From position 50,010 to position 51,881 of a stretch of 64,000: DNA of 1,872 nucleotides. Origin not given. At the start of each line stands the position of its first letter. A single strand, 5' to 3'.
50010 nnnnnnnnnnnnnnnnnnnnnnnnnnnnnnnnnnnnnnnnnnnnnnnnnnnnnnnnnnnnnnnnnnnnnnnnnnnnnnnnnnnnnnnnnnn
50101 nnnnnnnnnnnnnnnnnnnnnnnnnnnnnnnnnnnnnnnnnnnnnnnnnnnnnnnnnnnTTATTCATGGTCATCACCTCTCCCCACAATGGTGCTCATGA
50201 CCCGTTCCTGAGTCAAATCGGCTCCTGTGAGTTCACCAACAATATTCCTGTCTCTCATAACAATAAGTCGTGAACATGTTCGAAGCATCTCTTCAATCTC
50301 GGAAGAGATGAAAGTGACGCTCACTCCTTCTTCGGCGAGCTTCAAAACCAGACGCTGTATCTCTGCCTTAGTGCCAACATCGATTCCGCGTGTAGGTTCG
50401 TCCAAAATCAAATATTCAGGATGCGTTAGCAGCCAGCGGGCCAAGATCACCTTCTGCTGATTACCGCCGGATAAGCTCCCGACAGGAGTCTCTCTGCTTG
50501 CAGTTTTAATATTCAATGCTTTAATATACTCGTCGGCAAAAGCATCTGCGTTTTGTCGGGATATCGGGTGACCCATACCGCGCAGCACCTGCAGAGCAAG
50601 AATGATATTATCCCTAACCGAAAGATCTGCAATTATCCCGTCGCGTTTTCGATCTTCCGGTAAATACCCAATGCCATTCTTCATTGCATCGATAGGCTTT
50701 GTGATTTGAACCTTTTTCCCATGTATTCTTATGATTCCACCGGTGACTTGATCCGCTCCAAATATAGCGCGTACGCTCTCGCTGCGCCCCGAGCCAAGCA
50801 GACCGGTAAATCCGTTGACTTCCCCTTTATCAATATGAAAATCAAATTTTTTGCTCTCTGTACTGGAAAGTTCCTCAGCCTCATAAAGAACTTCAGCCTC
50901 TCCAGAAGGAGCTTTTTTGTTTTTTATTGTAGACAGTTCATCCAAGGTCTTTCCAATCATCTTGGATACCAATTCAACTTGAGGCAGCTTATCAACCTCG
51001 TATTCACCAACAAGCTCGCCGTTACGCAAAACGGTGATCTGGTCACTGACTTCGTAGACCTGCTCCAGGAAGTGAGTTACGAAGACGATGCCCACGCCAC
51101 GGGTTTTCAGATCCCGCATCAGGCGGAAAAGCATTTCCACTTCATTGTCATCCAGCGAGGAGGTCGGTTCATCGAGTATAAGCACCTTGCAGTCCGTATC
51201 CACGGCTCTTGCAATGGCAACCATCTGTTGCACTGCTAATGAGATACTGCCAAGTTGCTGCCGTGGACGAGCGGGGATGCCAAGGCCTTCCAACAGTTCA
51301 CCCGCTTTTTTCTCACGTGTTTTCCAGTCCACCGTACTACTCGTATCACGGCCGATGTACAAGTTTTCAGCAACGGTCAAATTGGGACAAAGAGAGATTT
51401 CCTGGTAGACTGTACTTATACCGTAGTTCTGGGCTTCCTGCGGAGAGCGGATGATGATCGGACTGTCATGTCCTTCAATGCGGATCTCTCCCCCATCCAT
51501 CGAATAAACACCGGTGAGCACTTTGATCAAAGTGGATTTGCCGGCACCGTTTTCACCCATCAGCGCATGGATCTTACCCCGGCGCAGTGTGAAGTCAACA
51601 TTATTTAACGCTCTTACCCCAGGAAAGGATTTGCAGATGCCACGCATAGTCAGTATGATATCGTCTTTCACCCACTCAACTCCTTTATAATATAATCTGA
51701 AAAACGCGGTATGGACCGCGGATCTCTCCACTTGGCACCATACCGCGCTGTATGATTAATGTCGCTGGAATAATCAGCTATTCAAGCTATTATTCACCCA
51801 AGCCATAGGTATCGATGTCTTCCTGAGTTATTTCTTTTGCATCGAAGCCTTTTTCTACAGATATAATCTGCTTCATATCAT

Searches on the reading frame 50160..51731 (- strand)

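Call 5: search_protein_families(library=pfam, proteins=[window:50160-51731:-], max_evalue=0.001)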
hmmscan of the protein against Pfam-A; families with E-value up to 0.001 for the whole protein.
window:50160-51731:- (523 aa): 9 families
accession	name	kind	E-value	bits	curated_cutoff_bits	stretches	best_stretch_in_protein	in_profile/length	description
PF00005.33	ABC_tran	-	4.9e-56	189.5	25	2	42-191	1-137/137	ABC transporter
PF13304.12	AAA_21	-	7.1e-11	43.2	27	0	166-220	241-298/304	AAA domain, putative AbiEii toxin, Type IV TA system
PF02463.25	SMC_N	-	6.1e-05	23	40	1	53-233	25-209/220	RecF/RecN/SMC N terminal domain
PF13166.12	AAA_13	-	7.1e-05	22.1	36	0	181-248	527-597/713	AAA domain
PF13401.12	AAA_22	-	0.00016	22.4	27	0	52-218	5-121/130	AAA domain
PF03193.22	RsgA_GTPase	-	0.00035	20.9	30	0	47-84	102-138/174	RsgA GTPase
PF13555.12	AAA_29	-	0.00042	20.4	27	0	45-69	15-39/61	P-loop containing region of AAA domain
PF13558.12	SbcC_Walker_B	-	0.00046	20.8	27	0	163-206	46-89/90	SbcC/RAD50-like, Walker B motif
PF13604.12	AAA_30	-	0.00051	20.3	27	0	52-208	18-115/191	AAA domain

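Call 6: search_protein_families(library=ncbifam, proteins=[window:50160-51731:-], max_evalue=0.001)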
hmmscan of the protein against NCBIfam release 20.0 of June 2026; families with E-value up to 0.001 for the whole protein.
window:50160-51731:- (523 aa): 193 families (the best 25 are shown)
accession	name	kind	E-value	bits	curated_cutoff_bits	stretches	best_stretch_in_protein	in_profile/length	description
NF041861.1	YtfR_transport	equivalog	1.2e-191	637.4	850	1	26-515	1-490/492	galactofuranose ABC transporter, ATP-binding protein YtfR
NF008030.0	PRK10762.1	equivalog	5e-146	487.3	745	1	25-520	3-496/501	ribose ABC transporter ATP-binding protein RbsA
NF008442.0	PRK11288.1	equivalog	2.6e-145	484.6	689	1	25-515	6-495/504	L-arabinose ABC transporter ATP-binding protein AraG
NF010069.0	PRK13549.1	equivalog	1.8e-140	468.8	699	1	24-517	3-503/513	xylose ABC transporter ATP-binding protein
NF040905.2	GguA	equivalog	8.5e-131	436.7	810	1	26-515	1-500/500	multiple monosaccharide ABC transporter ATP-binding protein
NF007253.0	PRK09700.1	equivalog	2.7e-130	435.3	772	1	27-516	6-507/510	D-allose ABC transporter ATP-binding protein AlsA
NF008215.0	PRK10982.1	equivalog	1.1e-124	416.8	828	1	22-513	9-500/506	galactose/methyl galactoside ABC transporter ATP-binding protein MglA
TIGR02633.1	xylG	equivalog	1e-122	410.2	723.65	1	26-514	1-498/500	D-xylose ABC transporter ATP-binding protein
NF011967.0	PRK15439.1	equivalog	6.1e-116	387.8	586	1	25-517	10-501/510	autoinducer 2 ABC transporter ATP-binding protein LsrA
NF047930.1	ABC_ATP_B6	equivalog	2.9e-107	359.4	670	1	26-517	2-510/510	putative B6 ABC transporter ATP-binding protein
TIGR01188.1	drrA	subfamily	1e-66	225.3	312.45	2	34-260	1-221/302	daunorubicin resistance ABC transporter, ATP-binding protein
TIGR03410.1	urea_trans_UrtE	equivalog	1.4e-65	221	285.8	2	29-253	3-223/230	urea ABC transporter ATP-binding subunit UrtE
TIGR02673.1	FtsE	equivalog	2.3e-60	203.9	264.85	2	27-238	2-213/214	cell division ATP-binding protein FtsE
TIGR04406.1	LPS_export_lptB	equivalog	1e-59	201.8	240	2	27-252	2-225/239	LPS export ABC transporter ATP-binding protein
TIGR03265.1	PhnT2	equivalog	1e-58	199.3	457.7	2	26-277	4-254/353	putative 2-aminoethylphosphonate ABC transporter ATP-binding protein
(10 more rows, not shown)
